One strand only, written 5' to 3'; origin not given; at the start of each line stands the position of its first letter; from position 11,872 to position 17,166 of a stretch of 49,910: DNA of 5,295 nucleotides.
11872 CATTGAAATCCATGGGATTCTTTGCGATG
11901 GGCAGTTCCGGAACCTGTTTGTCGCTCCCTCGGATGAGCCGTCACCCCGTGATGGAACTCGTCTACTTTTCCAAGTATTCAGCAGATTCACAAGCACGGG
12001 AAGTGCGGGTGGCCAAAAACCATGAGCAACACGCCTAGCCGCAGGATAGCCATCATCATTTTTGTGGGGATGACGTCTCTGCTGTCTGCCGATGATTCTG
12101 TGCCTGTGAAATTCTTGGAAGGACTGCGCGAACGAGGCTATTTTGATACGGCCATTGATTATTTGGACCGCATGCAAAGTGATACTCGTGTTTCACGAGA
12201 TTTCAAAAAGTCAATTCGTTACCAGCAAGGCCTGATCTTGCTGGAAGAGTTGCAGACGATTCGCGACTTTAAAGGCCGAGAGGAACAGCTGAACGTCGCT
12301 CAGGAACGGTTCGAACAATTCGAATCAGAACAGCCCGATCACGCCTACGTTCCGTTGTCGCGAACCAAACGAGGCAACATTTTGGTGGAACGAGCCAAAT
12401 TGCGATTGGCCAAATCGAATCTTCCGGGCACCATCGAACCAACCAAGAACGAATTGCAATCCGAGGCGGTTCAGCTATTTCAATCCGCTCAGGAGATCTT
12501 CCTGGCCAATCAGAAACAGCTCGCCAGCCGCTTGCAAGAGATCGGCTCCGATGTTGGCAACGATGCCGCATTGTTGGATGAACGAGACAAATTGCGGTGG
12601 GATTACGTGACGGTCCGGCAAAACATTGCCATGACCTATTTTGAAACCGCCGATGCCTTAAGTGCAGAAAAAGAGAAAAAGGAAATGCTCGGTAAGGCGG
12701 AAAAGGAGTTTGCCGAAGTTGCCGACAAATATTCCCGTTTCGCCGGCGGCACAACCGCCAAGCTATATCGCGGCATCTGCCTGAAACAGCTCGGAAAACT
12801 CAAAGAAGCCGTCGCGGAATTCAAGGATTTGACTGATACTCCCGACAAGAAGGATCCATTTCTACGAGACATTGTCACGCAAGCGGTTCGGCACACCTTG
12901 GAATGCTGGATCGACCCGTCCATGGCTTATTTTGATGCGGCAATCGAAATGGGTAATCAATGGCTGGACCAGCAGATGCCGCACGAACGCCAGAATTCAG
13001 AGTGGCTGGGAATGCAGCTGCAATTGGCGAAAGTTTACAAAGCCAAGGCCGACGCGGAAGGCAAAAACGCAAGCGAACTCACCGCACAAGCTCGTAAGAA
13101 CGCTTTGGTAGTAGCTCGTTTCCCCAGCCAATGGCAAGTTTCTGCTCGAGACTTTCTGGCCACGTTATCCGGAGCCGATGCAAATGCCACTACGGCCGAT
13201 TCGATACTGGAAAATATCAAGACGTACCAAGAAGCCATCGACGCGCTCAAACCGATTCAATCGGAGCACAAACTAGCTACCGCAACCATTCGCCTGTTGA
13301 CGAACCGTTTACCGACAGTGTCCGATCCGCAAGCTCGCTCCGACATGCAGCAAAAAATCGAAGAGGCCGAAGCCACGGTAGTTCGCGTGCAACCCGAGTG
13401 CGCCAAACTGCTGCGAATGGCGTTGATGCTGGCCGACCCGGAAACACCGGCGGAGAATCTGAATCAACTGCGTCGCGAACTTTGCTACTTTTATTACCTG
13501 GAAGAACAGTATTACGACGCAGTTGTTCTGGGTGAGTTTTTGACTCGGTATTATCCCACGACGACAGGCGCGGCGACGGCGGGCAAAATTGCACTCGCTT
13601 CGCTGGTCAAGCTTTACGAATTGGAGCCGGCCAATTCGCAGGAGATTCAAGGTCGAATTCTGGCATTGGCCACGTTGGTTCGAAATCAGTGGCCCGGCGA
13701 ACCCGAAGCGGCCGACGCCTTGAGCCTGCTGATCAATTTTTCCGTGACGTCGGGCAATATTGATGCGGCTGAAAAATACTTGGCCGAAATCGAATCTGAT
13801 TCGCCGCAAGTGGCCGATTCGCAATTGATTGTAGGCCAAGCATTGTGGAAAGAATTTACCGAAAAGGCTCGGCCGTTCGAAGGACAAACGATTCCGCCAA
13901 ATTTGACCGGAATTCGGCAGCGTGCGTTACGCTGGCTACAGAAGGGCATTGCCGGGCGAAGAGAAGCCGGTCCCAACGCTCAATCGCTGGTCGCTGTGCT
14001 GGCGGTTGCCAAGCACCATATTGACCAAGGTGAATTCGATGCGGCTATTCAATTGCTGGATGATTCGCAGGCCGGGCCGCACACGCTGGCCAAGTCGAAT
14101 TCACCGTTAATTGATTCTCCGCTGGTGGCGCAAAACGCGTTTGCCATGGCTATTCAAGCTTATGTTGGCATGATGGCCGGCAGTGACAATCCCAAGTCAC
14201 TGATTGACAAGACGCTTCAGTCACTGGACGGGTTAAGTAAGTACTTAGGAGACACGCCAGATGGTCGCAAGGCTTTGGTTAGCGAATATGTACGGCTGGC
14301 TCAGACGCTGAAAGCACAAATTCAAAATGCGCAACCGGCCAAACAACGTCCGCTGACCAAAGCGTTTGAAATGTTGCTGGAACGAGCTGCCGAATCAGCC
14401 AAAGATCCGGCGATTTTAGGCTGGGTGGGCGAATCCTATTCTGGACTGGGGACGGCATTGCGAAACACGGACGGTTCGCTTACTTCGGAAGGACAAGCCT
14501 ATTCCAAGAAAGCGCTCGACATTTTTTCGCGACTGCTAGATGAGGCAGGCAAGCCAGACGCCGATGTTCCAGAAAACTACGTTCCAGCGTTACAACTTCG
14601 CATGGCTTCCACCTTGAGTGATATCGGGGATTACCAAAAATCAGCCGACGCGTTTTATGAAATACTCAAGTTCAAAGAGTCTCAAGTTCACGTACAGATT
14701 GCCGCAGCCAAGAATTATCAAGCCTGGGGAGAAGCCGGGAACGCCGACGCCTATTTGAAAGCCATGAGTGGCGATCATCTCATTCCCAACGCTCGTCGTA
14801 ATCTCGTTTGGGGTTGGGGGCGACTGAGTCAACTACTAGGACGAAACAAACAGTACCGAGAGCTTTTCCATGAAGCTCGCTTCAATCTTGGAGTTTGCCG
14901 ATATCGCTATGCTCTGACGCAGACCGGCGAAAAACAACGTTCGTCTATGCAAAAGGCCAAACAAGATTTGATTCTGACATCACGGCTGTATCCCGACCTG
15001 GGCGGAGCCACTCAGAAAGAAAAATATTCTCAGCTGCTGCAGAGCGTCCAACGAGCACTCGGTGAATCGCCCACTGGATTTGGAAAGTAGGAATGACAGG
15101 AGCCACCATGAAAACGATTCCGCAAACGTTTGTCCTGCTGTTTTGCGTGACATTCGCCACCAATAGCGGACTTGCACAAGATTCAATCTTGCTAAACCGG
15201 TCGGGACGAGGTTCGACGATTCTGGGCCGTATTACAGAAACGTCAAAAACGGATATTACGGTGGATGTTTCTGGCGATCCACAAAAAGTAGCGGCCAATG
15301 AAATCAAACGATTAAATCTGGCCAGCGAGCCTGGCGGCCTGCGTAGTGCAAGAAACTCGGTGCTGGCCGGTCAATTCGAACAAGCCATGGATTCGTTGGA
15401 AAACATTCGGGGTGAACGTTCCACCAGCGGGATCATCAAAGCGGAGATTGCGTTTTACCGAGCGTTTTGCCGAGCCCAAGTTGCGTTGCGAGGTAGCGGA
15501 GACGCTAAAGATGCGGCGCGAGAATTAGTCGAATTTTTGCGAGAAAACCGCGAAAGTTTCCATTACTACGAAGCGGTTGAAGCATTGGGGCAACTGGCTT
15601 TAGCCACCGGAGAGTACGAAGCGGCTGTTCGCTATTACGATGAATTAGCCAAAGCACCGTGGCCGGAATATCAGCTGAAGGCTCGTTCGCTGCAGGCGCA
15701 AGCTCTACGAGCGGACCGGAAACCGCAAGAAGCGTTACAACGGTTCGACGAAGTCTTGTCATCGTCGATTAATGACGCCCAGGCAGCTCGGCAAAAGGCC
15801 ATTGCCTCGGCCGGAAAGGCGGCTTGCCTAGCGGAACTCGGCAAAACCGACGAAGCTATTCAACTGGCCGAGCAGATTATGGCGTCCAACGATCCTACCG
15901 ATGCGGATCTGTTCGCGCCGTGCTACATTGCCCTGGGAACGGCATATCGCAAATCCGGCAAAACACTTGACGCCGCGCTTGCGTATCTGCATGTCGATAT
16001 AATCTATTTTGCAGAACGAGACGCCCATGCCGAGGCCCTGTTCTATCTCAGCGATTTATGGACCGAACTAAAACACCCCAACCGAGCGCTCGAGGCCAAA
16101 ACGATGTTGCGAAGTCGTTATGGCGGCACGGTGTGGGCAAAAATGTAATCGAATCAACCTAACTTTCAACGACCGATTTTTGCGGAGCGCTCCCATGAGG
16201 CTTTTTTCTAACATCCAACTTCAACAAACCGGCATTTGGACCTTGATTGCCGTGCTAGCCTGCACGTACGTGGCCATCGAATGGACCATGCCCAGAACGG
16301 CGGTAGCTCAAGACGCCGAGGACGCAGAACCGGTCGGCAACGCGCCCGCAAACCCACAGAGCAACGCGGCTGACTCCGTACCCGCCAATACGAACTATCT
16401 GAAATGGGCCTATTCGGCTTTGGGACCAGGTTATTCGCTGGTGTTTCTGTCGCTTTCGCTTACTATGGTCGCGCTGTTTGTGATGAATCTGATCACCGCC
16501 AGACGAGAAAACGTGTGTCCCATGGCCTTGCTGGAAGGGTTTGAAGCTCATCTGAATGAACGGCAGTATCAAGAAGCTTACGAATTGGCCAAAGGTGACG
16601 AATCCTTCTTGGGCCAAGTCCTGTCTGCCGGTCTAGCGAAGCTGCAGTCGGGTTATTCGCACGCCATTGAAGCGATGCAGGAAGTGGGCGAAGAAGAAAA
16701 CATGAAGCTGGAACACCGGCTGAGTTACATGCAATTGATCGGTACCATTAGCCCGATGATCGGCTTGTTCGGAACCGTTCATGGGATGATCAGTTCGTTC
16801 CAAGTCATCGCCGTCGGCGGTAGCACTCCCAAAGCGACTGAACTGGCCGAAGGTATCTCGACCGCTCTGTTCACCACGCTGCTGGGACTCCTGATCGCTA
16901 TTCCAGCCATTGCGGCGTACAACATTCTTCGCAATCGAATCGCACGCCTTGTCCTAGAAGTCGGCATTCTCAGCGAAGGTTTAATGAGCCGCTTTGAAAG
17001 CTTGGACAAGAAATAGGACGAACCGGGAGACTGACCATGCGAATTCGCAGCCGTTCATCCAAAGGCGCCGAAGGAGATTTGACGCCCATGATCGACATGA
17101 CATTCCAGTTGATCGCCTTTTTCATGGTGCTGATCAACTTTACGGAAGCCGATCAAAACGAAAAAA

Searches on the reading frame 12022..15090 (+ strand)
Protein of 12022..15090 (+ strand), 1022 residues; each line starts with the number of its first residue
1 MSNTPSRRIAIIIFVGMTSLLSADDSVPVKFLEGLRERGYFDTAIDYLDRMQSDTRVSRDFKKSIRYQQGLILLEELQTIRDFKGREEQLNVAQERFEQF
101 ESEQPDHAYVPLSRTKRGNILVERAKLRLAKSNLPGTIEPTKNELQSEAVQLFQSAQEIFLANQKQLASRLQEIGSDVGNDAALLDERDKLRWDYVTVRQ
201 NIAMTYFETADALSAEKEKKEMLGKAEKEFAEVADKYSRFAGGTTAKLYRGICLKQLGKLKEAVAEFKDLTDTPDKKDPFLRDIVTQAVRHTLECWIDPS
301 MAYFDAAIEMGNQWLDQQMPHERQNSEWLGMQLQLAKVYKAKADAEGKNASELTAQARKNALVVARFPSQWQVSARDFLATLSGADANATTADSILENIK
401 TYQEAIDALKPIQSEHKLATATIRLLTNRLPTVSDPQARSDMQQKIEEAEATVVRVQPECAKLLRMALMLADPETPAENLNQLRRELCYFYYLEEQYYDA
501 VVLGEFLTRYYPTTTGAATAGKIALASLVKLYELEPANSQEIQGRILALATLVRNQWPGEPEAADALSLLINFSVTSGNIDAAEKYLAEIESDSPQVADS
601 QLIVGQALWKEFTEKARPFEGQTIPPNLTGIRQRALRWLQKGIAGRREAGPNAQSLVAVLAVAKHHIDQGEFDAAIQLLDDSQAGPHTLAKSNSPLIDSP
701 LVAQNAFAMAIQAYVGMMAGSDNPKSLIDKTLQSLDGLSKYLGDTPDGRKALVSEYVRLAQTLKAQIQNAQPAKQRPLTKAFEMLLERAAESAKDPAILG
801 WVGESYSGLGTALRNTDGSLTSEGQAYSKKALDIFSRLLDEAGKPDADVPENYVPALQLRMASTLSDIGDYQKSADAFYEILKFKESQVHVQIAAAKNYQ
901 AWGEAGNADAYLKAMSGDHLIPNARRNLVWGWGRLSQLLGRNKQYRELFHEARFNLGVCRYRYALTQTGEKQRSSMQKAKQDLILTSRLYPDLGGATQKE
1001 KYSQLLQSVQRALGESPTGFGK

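Call 41: search_protein_families(library=pfam, proteins=[window:12022-15090:+], max_evalue=0.001)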
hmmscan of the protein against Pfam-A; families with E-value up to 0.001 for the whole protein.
window:12022-15090:+ (1022 aa): 3 families
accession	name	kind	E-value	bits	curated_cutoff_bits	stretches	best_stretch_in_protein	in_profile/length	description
PF13428.12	TPR_14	-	2.8e-07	31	23.5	0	658-686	3-32/44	Tetratricopeptide repeat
PF13432.12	TPR_16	-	1.4e-05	25.9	32.7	0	548-595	19-62/65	Tetratricopeptide repeat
PF14559.12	TPR_19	-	0.00014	22.6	25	0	560-596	21-57/68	Tetratricopeptide repeat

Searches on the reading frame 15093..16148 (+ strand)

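Call 41: search_protein_families(library=pfam, proteins=[window:15093-16148:+], max_evalue=0.001)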
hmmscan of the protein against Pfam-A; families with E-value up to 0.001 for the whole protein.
window:15093-16148:+ (351 aa): 8 families
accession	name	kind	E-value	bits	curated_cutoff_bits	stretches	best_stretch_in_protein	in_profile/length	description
PF13432.12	TPR_16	-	1.3e-08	35.6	32.7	2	131-188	6-60/65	Tetratricopeptide repeat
PF07719.23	TPR_2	-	3.3e-08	33.5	27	0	163-187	5-29/34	Tetratricopeptide repeat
PF13176.12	TPR_7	-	3.6e-08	33.3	27.9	0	163-191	3-32/36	Tetratricopeptide repeat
PF14559.12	TPR_19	-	2.5e-07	31.4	25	0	205-268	1-57/68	Tetratricopeptide repeat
PF13174.12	TPR_6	-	5.8e-05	23.9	26.3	0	243-263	7-27/33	Tetratricopeptide repeat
PF13424.12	TPR_12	-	0.0001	22.9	30.1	0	197-264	5-73/77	Tetratricopeptide repeat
PF13428.12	TPR_14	-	0.00011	22.9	23.5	0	161-192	3-36/44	Tetratricopeptide repeat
PF00515.34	TPR_1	-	0.00044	20.4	27.8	0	165-184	7-26/34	Tetratricopeptide repeat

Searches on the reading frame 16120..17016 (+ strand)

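Call 41: search_protein_families(library=pfam, proteins=[window:16120-17016:+], max_evalue=0.001)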
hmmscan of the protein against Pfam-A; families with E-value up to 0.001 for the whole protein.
window:16120-17016:+ (298 aa): 1 family
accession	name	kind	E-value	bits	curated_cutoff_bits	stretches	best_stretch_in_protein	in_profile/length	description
PF01618.21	MotA_ExbB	-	3.9e-29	101.4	22.9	1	163-280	5-124/127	MotA/TolQ/ExbB proton channel family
